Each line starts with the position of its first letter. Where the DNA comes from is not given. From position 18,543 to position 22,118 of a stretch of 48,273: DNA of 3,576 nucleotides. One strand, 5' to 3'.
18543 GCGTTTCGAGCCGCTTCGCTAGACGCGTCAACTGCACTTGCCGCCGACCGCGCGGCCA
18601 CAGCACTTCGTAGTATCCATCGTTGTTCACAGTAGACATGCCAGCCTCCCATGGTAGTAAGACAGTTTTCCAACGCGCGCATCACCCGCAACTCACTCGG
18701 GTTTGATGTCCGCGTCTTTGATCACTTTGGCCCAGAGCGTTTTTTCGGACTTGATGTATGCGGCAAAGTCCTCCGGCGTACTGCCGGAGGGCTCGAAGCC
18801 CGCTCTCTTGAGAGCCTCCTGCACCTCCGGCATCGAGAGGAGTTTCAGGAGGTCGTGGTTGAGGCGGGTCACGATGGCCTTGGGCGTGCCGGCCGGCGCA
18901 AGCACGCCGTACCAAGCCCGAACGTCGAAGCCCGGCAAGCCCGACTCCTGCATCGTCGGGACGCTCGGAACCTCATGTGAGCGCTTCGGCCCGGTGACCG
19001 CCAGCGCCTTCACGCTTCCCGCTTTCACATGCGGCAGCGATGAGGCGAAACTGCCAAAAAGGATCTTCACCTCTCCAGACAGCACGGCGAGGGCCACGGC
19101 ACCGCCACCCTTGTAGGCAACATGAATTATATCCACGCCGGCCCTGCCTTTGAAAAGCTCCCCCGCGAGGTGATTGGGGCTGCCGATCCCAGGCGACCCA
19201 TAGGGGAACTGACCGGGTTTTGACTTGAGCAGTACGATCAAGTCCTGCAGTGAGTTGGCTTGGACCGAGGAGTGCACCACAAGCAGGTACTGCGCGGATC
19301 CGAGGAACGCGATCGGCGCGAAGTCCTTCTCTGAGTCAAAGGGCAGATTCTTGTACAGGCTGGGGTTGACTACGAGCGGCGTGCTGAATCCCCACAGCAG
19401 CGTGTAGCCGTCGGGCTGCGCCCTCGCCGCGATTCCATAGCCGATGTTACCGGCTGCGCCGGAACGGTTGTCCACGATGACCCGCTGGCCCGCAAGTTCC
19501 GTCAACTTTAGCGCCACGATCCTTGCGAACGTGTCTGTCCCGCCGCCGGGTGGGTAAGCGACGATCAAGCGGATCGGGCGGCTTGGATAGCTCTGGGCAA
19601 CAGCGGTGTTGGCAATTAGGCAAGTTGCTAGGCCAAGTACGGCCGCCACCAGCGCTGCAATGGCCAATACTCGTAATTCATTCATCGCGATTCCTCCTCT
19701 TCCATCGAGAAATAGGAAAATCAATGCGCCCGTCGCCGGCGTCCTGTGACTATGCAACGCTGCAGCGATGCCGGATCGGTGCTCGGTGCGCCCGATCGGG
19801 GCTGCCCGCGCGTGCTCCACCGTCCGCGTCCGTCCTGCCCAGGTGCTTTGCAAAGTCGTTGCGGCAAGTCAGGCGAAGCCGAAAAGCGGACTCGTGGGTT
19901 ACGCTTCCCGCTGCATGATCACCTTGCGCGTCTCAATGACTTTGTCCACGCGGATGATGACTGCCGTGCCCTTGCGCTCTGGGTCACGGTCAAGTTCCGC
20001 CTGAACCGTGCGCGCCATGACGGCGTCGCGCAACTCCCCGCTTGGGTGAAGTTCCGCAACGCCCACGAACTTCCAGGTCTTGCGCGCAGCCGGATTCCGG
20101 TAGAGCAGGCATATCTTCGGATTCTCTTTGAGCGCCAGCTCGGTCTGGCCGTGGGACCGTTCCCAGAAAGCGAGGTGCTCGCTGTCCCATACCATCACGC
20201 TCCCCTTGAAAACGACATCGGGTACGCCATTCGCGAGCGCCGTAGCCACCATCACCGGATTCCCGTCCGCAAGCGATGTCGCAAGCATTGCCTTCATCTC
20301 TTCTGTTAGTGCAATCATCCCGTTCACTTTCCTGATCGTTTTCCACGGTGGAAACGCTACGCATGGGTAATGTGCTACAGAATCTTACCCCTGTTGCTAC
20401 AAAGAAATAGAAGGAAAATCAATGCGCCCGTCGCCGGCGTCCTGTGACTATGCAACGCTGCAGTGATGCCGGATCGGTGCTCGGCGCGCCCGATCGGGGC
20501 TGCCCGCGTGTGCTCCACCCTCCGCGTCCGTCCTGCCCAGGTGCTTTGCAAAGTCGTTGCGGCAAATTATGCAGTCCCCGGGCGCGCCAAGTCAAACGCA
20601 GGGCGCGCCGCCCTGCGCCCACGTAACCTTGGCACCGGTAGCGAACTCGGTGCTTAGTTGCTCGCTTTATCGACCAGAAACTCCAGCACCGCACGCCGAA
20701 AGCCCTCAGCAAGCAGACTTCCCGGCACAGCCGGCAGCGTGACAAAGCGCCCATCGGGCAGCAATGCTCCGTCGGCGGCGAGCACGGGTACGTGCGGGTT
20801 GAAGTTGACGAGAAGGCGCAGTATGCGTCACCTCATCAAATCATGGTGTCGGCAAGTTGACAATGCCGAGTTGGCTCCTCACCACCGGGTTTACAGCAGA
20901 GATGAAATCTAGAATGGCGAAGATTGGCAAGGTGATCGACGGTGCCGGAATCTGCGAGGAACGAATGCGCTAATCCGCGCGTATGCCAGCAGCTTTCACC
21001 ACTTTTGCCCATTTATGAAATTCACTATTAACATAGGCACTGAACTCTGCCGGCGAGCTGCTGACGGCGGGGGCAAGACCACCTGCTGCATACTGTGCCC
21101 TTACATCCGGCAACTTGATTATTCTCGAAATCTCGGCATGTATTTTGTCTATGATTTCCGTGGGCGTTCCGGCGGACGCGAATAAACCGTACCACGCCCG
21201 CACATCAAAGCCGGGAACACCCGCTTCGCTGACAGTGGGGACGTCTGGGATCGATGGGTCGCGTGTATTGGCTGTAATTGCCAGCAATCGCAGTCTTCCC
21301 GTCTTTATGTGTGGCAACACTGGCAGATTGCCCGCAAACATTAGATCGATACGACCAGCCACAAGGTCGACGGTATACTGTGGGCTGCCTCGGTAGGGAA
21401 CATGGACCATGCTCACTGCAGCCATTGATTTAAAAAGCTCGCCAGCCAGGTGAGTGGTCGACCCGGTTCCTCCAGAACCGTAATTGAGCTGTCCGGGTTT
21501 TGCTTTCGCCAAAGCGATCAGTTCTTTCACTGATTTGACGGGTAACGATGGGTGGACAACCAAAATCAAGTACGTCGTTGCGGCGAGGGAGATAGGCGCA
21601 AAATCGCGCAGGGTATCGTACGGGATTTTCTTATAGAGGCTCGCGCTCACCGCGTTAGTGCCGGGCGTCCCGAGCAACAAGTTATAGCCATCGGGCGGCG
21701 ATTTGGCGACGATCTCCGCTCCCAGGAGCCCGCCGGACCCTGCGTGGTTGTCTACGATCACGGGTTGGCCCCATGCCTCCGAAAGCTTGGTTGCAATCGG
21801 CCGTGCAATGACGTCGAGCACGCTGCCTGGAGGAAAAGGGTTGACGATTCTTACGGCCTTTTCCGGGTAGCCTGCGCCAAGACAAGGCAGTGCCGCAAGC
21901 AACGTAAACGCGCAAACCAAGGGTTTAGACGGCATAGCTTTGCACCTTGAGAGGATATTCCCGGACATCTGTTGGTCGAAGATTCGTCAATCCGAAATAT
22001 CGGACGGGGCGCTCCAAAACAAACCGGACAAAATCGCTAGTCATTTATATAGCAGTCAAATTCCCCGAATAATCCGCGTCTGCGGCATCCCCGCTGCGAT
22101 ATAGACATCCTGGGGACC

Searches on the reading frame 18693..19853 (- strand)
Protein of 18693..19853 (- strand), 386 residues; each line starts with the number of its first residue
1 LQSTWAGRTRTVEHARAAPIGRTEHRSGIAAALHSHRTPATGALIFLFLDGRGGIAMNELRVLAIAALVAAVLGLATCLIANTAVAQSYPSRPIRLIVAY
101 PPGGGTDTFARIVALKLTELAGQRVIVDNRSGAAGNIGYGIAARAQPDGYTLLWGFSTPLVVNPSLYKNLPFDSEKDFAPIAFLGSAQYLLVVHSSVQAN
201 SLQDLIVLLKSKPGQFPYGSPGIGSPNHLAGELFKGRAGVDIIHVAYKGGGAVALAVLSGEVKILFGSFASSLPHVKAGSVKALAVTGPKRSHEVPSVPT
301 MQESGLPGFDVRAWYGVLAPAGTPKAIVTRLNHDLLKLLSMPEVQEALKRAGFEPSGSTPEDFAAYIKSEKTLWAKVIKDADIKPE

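Call 11: search_protein_families(library=pfam, max_evalue=0.001, proteins=[window:18693-19853:-])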
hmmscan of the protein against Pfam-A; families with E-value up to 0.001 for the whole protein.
window:18693-19853:- (386 aa): 1 family
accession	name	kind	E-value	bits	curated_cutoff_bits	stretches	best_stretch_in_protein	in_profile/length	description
PF03401.19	TctC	-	2e-68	231.3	27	1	110-381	2-272/274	Tripartite tricarboxylate transporter family receptor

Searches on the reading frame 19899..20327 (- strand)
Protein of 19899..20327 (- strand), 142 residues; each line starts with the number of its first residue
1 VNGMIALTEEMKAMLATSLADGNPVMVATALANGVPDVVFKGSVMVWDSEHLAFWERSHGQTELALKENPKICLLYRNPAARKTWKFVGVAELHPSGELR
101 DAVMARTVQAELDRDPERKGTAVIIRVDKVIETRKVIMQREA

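Call 11: search_protein_families(library=pfam, max_evalue=0.001, proteins=[window:19899-20327:-])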
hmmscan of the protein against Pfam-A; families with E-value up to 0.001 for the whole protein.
window:19899-20327:- (142 aa): 1 family
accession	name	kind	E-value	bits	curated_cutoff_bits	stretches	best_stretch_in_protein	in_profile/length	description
PF01243.27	PNPOx_N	-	1.6e-11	45.1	28.1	1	8-125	2-109/120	Pyridoxamine 5'-phosphate oxidase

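Call 106: search_protein_families(library=ncbifam, max_evalue=0.00001, proteins=[window:19899-20327:-])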
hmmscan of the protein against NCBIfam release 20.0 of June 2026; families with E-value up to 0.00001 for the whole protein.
window:19899-20327:- (142 aa): 0 families

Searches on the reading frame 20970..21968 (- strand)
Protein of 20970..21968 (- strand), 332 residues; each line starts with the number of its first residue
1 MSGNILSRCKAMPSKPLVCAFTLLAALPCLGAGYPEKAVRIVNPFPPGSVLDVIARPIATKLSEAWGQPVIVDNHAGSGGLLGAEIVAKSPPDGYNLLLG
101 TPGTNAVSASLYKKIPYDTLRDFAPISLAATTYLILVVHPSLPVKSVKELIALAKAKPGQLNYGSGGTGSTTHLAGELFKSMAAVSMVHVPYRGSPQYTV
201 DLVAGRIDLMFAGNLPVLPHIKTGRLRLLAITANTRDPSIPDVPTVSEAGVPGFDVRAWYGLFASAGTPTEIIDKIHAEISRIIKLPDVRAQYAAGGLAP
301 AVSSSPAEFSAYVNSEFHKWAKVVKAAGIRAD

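Call 11: search_protein_families(library=pfam, max_evalue=0.001, proteins=[window:20970-21968:-])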
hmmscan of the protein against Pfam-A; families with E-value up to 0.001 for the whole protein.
window:20970-21968:- (332 aa): 1 family
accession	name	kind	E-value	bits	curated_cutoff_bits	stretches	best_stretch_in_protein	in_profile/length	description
PF03401.19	TctC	-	1.1e-68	232.2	27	1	54-328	1-273/274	Tripartite tricarboxylate transporter family receptor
